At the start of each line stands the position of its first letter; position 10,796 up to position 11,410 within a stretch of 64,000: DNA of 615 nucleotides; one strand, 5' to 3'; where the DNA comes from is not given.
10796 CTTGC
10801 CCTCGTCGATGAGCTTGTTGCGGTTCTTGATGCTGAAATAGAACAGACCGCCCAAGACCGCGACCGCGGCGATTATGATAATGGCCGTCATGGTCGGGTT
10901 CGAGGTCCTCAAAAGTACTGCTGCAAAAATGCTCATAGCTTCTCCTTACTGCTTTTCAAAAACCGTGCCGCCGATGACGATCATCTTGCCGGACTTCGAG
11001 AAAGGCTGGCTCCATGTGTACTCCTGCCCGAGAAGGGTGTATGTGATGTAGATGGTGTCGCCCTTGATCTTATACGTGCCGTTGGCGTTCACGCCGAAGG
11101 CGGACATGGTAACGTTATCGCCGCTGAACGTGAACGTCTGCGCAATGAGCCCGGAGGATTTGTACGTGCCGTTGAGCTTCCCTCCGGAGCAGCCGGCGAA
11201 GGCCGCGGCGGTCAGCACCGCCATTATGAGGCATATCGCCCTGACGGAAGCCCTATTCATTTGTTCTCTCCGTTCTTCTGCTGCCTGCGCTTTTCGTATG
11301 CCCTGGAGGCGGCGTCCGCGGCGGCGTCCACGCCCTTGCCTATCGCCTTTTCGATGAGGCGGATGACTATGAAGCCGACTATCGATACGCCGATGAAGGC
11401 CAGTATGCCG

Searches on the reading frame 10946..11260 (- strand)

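Call 3: search_protein_families(library=pfam, proteins=[window:10946-11260:-], max_evalue=0.1)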
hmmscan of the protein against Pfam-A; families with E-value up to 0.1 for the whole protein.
window:10946-11260:- (104 aa): 2 families
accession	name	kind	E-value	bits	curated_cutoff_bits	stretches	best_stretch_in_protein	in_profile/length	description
PF18692.7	DUF5640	-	1.3e-05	25.5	28.5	1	28-76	2-51/85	Family of unknown function (DUF5640)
PF13648.12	Lipocalin_4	-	0.048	15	22.4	0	43-75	28-70/89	Lipocalin-like domain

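Call 4: search_protein_families(library=ncbifam, proteins=[window:10946-11260:-], max_evalue=0.1)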
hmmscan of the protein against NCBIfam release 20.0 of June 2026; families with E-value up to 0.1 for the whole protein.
window:10946-11260:- (104 aa): 1 family
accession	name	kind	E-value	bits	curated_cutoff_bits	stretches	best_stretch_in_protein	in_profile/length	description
NF058595.1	invert_tail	domain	0.004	17.5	37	1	3-44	51-92/113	lipo-invert putative C-terminal anchoring domain-containing protein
